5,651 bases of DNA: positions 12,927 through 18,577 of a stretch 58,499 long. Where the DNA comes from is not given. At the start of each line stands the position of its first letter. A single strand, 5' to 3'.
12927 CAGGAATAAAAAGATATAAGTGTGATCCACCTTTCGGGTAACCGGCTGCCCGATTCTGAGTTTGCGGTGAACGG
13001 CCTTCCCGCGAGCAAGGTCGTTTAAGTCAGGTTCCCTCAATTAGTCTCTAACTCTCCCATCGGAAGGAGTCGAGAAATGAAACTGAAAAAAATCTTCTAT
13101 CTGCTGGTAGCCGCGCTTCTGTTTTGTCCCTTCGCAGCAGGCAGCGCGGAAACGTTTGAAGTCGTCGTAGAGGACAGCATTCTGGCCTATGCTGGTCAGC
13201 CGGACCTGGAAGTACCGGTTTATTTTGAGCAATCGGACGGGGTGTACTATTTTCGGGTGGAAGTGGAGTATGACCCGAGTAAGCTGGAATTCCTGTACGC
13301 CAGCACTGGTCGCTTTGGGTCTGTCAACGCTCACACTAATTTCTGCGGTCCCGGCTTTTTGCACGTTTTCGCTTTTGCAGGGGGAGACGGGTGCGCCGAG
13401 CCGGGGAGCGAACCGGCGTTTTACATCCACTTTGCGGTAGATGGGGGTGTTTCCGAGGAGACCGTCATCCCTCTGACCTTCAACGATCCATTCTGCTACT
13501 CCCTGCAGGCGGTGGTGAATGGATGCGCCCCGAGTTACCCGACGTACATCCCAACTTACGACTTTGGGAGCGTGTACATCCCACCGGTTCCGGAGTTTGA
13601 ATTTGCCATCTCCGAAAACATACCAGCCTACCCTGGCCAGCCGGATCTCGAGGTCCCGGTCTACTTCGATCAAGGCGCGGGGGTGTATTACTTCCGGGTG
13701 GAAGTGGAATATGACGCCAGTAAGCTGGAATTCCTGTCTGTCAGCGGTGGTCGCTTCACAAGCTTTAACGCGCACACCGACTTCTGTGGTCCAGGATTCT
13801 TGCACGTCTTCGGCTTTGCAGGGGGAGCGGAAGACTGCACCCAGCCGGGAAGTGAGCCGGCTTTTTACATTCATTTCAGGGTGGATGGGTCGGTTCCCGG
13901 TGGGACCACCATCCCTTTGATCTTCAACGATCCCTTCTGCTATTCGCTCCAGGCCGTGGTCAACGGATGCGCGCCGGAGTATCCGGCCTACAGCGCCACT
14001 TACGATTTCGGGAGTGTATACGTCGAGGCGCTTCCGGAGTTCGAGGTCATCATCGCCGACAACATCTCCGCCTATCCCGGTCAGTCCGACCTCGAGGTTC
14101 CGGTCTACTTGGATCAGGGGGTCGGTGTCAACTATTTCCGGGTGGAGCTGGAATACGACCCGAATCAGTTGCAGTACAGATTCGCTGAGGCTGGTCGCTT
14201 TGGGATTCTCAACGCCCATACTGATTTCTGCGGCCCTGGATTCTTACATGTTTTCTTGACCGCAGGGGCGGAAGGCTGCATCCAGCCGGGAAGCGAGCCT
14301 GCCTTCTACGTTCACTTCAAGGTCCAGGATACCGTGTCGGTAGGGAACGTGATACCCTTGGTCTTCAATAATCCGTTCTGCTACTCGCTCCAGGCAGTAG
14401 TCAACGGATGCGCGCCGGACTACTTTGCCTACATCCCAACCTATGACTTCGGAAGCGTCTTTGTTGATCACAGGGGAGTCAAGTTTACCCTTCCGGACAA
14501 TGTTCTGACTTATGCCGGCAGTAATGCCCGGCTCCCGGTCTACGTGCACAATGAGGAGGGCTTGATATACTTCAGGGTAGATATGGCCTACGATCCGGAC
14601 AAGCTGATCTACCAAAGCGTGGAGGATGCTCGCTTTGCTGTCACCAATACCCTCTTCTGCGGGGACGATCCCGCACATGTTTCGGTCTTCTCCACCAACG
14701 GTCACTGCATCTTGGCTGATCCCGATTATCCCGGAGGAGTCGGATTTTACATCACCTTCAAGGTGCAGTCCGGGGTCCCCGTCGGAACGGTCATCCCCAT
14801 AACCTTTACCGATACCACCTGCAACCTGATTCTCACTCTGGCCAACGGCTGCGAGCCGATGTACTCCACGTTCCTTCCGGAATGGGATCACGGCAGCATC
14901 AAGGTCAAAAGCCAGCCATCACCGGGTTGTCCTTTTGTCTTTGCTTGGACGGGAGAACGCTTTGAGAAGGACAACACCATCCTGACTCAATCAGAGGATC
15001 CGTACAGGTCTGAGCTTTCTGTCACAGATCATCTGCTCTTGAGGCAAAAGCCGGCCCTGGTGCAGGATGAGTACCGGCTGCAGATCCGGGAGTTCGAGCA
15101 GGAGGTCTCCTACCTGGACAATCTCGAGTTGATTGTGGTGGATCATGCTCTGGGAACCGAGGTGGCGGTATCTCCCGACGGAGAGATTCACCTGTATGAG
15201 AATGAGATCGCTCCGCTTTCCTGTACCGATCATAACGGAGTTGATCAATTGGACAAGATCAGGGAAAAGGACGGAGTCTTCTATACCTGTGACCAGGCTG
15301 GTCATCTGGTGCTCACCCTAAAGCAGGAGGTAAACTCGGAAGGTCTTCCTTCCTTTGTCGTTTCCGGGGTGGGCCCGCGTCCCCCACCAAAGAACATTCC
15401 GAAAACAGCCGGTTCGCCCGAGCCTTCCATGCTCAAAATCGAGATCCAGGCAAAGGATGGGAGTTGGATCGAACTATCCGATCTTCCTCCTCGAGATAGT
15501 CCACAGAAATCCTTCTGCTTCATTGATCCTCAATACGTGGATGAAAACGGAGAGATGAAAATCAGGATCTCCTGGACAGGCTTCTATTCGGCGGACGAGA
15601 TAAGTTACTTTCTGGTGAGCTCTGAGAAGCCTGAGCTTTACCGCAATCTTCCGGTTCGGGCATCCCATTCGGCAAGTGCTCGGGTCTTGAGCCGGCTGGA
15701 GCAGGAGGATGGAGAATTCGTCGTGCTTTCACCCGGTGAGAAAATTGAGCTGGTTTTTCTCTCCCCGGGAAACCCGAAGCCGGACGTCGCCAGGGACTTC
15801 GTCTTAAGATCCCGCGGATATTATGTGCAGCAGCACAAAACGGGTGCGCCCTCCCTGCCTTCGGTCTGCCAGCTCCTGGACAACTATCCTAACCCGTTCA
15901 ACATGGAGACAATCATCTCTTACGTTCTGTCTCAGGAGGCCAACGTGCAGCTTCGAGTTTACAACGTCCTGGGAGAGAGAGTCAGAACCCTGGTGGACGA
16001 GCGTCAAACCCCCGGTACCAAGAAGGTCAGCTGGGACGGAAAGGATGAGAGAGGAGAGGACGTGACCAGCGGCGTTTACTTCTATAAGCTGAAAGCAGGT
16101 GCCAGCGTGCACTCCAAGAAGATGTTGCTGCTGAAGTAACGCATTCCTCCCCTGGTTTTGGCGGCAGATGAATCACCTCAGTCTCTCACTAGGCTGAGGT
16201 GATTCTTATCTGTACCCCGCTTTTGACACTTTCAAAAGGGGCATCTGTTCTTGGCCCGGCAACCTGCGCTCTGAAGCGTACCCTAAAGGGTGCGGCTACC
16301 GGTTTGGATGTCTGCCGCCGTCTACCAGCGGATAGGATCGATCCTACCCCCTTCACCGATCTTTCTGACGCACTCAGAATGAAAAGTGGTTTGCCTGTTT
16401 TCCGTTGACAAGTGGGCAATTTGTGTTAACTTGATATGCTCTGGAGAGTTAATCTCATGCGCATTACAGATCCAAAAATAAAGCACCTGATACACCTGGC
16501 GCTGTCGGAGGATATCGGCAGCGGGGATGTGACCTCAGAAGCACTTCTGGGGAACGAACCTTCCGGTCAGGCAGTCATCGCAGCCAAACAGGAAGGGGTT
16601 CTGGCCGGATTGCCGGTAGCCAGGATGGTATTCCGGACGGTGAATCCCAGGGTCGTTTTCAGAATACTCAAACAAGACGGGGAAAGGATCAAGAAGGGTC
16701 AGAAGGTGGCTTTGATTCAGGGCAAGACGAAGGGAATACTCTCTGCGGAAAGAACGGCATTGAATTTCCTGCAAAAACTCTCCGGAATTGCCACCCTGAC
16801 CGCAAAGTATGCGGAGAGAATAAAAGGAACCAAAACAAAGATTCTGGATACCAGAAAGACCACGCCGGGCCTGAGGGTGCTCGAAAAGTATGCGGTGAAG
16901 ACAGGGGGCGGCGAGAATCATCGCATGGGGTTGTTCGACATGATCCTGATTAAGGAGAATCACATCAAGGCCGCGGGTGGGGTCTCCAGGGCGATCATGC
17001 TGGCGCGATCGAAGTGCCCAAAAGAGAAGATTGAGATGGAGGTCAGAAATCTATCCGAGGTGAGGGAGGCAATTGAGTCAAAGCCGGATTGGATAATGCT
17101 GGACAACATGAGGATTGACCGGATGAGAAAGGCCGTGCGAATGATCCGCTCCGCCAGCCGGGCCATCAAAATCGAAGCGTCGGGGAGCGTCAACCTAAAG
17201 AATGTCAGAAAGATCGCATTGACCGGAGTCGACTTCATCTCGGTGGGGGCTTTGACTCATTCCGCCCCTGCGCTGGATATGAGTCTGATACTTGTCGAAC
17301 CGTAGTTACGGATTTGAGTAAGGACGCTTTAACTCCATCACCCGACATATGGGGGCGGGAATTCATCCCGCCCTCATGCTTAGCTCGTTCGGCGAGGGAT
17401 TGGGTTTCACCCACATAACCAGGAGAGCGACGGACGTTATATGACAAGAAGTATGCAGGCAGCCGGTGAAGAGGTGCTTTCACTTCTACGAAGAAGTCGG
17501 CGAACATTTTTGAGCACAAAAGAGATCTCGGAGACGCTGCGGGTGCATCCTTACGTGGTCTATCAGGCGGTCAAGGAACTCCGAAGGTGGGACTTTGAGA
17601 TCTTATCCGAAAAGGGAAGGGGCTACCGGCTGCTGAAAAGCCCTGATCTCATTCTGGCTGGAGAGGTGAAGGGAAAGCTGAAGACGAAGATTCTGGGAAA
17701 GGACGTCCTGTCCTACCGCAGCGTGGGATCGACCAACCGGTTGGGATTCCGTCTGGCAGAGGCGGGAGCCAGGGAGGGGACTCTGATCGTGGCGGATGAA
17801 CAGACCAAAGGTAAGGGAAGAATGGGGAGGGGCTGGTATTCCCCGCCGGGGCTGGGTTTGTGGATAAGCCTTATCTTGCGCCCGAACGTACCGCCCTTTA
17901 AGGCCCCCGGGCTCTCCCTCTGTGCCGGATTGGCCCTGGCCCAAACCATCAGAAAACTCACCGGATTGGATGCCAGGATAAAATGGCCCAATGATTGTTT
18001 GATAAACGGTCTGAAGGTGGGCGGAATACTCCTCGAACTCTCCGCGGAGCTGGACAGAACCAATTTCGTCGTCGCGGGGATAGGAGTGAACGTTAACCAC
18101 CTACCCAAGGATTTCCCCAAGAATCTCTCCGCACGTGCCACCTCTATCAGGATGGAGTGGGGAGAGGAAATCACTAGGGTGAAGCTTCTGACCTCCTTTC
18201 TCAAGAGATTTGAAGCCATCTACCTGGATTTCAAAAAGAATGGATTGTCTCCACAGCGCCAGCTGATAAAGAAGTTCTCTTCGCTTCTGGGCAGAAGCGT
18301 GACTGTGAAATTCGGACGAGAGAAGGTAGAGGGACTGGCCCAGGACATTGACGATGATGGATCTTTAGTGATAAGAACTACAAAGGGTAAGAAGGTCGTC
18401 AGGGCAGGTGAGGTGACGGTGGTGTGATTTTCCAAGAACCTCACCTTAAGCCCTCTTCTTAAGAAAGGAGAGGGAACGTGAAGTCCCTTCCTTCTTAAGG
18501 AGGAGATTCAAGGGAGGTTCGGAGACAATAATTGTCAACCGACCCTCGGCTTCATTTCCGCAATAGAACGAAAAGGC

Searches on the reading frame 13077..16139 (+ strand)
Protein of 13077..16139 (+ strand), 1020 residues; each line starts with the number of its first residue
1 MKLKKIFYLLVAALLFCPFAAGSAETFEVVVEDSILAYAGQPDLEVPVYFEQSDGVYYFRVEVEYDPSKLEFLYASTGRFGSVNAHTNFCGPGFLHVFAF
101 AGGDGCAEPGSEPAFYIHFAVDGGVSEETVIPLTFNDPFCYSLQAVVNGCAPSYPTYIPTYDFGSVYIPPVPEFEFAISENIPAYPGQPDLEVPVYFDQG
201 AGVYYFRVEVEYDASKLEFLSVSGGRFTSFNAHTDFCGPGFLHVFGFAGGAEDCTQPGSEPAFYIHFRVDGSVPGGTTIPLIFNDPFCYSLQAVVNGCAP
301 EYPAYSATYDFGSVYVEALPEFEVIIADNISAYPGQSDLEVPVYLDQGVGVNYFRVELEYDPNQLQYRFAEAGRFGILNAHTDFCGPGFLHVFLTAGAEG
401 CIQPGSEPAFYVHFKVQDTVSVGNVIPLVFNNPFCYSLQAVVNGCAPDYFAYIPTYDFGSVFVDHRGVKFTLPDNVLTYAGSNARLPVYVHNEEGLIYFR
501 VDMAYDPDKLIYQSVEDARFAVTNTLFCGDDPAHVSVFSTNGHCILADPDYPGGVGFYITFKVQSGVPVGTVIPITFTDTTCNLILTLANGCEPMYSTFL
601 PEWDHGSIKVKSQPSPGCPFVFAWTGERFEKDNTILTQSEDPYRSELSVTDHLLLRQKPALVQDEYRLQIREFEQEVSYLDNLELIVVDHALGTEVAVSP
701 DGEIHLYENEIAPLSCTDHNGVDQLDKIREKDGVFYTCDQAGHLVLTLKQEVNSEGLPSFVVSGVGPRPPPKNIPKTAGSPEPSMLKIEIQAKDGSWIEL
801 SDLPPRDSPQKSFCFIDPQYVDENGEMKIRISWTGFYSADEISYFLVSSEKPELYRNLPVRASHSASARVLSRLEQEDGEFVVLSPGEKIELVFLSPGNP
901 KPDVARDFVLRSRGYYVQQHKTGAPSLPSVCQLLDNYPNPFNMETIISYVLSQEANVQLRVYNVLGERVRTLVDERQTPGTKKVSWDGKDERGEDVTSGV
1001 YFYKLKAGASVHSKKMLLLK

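Call 53: search_protein_families(library=pfam, proteins=[window:13077-16139:+], max_evalue=0.0001)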
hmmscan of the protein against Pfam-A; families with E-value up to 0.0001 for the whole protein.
window:13077-16139:+ (1020 aa): 4 families
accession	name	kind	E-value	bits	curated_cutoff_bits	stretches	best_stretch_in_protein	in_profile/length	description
PF00963.24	Cohesin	-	3.1e-16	60.3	24.1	0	474-580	6-117/139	Cohesin domain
PF13860.13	FlgD_ig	-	3.2e-09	37.1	27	1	952-1007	20-75/79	FlgD Ig-like domain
PF18962.6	Por_Secre_tail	-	1.1e-06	29.2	27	1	937-1016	2-73/75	Secretion system C-terminal sorting domain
PF13585.12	CHU_C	-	2.2e-05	24.9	27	1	952-1009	24-75/86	CHU_C Type IX secretion signal domain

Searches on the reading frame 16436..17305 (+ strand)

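Call 55: search_protein_families(library=pfam, proteins=[window:16436-17305:+], max_evalue=0.0001)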
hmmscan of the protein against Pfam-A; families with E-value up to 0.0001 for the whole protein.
window:16436-17305:+ (289 aa): 2 families
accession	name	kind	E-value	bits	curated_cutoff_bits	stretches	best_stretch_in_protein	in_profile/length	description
PF01729.25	QRPTase_C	-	2.6e-64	216.5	23.1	1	118-284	1-168/169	Quinolinate phosphoribosyl transferase, C-terminal domain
PF02749.22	QRPTase_N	-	4.5e-21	75.3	27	1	31-116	1-82/82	Quinolinate phosphoribosyl transferase, N-terminal domain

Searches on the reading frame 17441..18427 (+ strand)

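Call 55: search_protein_families(library=pfam, proteins=[window:17441-18427:+], max_evalue=0.0001)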
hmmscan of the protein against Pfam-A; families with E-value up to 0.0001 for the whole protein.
window:17441-18427:+ (328 aa): 5 families
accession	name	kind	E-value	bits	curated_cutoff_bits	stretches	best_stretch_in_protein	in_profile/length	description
PF03099.24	BPL_LplA_LipB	-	6.8e-21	75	21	1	96-217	6-133/133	Biotin/lipoate A/B protein ligase family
PF02237.23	BPL_C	-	1.3e-10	41.5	21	1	283-325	2-45/48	Biotin protein ligase C terminal domain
PF08279.18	HTH_11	-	6.6e-09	36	25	1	11-63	4-55/55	HTH domain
PF16917.10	BPL_LplA_LipB_2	-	2.8e-06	27.4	27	1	140-271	42-176/183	Biotin/lipoate A/B protein ligase family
PF02082.26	Rrf2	-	7.6e-05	23.3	30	0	10-76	10-77/132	Iron-dependent Transcriptional regulator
